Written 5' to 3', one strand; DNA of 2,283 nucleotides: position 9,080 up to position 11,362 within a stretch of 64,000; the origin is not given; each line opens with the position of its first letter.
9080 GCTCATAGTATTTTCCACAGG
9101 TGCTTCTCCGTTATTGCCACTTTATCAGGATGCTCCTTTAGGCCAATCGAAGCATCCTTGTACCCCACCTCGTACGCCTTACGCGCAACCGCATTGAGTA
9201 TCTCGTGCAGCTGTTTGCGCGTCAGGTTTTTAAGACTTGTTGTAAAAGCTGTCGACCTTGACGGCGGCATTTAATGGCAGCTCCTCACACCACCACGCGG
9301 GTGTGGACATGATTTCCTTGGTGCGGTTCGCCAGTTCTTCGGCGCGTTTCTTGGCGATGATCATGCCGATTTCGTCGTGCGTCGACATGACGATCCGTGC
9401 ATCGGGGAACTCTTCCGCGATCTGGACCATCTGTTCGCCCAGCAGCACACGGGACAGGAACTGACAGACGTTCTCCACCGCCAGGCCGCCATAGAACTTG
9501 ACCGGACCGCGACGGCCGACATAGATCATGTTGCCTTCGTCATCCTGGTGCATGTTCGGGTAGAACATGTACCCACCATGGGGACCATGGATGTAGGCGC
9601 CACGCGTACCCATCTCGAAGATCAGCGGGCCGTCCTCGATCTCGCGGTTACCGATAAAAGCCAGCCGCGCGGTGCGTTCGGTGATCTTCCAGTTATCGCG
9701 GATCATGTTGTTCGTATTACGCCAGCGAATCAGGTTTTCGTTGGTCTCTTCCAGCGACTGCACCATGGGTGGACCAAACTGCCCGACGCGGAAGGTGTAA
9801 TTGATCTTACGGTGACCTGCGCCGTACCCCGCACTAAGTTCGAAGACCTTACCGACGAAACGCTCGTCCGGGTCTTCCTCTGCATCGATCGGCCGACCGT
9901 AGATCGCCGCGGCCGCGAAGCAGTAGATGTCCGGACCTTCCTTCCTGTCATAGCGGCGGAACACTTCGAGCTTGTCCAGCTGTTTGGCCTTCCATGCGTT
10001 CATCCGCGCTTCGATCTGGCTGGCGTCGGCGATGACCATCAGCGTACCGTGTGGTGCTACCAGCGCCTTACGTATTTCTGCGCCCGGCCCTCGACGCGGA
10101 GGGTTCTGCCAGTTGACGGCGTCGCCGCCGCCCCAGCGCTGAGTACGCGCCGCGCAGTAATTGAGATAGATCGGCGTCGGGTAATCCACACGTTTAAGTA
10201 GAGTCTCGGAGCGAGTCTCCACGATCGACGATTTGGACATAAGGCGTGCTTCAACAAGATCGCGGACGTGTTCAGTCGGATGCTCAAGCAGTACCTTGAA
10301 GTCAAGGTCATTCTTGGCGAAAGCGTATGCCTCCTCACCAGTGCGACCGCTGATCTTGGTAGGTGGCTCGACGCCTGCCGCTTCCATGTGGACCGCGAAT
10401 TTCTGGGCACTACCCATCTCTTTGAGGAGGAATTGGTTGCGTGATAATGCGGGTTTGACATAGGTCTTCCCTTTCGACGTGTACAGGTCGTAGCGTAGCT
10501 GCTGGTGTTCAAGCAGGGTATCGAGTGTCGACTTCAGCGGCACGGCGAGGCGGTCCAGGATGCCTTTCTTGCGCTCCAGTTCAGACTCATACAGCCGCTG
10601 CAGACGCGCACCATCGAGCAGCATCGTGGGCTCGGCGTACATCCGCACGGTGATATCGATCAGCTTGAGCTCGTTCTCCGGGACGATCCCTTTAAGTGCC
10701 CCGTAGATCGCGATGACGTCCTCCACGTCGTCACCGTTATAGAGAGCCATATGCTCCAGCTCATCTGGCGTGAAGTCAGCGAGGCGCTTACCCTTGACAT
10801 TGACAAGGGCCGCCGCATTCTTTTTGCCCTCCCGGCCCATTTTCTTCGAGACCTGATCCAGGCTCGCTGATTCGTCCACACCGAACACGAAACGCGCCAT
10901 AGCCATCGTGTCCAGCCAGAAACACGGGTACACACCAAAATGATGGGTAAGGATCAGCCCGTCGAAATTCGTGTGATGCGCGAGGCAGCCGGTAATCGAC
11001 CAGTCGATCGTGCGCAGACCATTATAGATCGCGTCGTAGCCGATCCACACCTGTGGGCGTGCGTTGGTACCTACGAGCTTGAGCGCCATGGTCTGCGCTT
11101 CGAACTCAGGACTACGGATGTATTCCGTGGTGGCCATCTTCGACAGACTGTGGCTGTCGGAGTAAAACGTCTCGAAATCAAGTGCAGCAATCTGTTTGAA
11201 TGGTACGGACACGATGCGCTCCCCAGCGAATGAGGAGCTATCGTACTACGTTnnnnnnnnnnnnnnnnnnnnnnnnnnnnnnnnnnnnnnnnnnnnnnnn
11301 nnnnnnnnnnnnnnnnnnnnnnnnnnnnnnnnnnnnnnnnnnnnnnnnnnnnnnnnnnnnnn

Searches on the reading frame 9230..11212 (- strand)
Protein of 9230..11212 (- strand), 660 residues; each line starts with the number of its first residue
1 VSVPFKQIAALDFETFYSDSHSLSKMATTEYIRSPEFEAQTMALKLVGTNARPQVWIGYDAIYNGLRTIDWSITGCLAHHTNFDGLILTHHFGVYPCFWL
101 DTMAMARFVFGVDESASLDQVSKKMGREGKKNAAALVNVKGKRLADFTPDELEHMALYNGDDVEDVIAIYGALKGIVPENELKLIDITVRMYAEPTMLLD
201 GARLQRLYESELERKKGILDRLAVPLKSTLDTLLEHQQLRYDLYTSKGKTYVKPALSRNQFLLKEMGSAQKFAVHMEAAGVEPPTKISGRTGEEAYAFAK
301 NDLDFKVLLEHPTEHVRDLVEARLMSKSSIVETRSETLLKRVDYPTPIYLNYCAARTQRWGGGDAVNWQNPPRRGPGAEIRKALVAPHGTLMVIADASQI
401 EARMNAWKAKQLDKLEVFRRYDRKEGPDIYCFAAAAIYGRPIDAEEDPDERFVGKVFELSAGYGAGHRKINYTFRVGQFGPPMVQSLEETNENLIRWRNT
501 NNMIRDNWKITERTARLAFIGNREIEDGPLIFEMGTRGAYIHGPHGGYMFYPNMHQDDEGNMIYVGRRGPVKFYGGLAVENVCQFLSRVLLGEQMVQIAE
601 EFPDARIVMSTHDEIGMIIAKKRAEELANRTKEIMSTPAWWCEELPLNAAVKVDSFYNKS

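Call 7: search_protein_families(library=phrogs, proteins=[window:9230-11212:-], max_evalue=0.00001)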
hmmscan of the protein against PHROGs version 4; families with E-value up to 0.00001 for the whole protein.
window:9230-11212:- (660 aa): 4 families
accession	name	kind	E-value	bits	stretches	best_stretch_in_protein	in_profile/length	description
phrog_17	-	DNA, RNA and nucleotide metabolism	1.2e-68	233.3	1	7-659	671-1232/1445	DNA polymerase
phrog_10285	-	DNA, RNA and nucleotide metabolism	3.5e-24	86.4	1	367-659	31-320/321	DNA polymerase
phrog_7766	-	DNA, RNA and nucleotide metabolism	1.7e-16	61.2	1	493-659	11-185/186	DNA polymerase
phrog_403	-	DNA, RNA and nucleotide metabolism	6.2e-06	26.3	0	96-173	171-246/321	DNA polymerase exonuclease subunit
